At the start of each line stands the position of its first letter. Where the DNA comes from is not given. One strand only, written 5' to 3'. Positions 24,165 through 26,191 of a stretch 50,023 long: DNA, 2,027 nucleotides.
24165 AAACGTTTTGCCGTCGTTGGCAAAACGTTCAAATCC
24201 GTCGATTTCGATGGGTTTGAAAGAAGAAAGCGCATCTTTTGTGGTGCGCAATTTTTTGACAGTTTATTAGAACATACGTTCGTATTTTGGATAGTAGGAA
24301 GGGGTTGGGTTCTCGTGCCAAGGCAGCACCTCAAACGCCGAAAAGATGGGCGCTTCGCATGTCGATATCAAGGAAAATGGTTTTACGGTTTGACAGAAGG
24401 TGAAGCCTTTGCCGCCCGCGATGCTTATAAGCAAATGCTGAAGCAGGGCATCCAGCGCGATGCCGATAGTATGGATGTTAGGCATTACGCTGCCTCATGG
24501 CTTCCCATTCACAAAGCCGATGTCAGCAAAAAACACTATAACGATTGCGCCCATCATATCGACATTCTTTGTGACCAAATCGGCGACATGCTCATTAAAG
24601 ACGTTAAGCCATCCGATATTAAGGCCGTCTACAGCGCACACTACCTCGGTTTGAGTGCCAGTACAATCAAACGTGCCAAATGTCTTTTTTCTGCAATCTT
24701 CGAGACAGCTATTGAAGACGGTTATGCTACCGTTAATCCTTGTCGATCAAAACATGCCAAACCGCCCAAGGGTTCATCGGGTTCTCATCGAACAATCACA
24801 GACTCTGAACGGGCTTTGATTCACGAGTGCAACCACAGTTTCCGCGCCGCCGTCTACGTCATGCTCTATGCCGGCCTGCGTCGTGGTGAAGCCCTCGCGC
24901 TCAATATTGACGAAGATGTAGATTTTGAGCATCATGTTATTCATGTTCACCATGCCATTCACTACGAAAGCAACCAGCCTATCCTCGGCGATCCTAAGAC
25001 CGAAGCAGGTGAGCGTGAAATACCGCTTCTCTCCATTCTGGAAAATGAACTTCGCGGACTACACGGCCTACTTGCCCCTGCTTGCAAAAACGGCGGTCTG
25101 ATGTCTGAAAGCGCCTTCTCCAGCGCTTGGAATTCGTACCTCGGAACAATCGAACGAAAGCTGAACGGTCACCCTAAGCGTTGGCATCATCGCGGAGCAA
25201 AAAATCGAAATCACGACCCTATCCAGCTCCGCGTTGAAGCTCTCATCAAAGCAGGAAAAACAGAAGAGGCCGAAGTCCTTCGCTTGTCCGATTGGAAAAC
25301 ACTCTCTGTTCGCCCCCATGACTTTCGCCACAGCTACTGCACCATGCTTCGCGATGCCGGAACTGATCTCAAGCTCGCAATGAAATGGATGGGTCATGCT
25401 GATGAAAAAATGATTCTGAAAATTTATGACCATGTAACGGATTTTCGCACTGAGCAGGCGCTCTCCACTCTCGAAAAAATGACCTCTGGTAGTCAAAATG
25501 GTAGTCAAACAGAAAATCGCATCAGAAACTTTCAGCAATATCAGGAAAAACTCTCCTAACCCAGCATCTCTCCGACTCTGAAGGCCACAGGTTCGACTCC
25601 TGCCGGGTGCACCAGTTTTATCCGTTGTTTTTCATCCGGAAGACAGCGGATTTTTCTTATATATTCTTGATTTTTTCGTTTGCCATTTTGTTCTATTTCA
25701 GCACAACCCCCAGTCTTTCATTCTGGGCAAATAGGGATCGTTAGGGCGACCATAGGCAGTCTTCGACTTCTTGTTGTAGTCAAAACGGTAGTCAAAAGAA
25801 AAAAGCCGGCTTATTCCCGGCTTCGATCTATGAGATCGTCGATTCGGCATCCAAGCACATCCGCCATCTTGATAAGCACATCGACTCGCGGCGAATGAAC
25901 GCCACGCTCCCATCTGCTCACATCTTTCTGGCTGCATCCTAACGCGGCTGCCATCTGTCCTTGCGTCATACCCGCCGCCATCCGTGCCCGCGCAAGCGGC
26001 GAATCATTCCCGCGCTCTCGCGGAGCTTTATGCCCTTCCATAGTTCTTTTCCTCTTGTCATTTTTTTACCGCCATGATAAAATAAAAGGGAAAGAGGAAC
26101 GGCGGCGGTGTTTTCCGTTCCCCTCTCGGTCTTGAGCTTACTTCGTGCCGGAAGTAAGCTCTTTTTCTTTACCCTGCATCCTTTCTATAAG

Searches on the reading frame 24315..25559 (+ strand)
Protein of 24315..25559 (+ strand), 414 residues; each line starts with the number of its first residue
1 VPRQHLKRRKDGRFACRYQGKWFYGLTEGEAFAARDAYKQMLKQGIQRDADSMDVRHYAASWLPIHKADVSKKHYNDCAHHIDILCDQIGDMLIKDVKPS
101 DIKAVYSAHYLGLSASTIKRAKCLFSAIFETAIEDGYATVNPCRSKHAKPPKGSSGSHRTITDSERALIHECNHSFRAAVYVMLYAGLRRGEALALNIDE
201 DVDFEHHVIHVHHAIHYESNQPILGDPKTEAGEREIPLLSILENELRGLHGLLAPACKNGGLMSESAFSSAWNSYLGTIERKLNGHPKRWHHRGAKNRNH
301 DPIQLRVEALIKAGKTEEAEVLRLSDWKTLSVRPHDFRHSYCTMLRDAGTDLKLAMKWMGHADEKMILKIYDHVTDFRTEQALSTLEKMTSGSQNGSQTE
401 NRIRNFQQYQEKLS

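Call 6: search_protein_families(library=pfam, proteins=[window:24315-25559:+], max_evalue=0.01)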
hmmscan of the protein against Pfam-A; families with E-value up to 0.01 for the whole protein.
window:24315-25559:+ (414 aa): 2 families
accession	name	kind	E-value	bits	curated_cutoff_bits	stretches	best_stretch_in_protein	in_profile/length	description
PF00589.27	Phage_integrase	-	4.9e-17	62.7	27.1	1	166-376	9-170/172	Phage integrase family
PF22022.2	Phage_int_M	-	8.5e-08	32.8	27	1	57-144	3-91/96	Phage integrase central domain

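Call 106: search_protein_families(library=padloc, proteins=[window:24315-25559:+], max_evalue=0.00001)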
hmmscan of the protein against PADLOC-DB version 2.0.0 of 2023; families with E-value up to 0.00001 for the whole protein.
window:24315-25559:+ (414 aa): 0 families

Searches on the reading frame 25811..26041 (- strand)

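Call 106: search_protein_families(library=padloc, proteins=[window:25811-26041:-], max_evalue=0.00001)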
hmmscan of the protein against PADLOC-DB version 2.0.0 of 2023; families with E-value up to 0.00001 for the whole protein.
window:25811-26041:- (76 aa): 11 families
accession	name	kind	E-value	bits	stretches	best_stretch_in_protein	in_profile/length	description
PDLC03951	RmrA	-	6.3e-11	39.9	1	16-70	13-67/400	-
PDLC02926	HTH_VI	-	3.2e-08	31.7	1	17-70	7-60/92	-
PDLC03952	RmrA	-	1e-07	29.2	1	16-65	27-76/395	-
PDLC04762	PDC-M64C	-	1.3e-07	29.6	1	22-72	38-88/97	-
PDLC03949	RmrA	-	2.6e-07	27.8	1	13-67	4-58/363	-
PDLC03944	RmrA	-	6.4e-07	26.8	1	12-64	7-59/384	-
PDLC03947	RmrA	-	8.1e-07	26.2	1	16-63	16-63/383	-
PDLC03956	RmrA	-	1.4e-06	25.7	1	16-68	13-66/399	-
PDLC03954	RmrA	-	2e-06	25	1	14-68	13-67/380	-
PDLC04757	PDC-M64B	-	3.8e-06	24.9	1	22-67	40-85/128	-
PDLC04760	PDC-M64C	-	5.4e-06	24.7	1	23-67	38-82/93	-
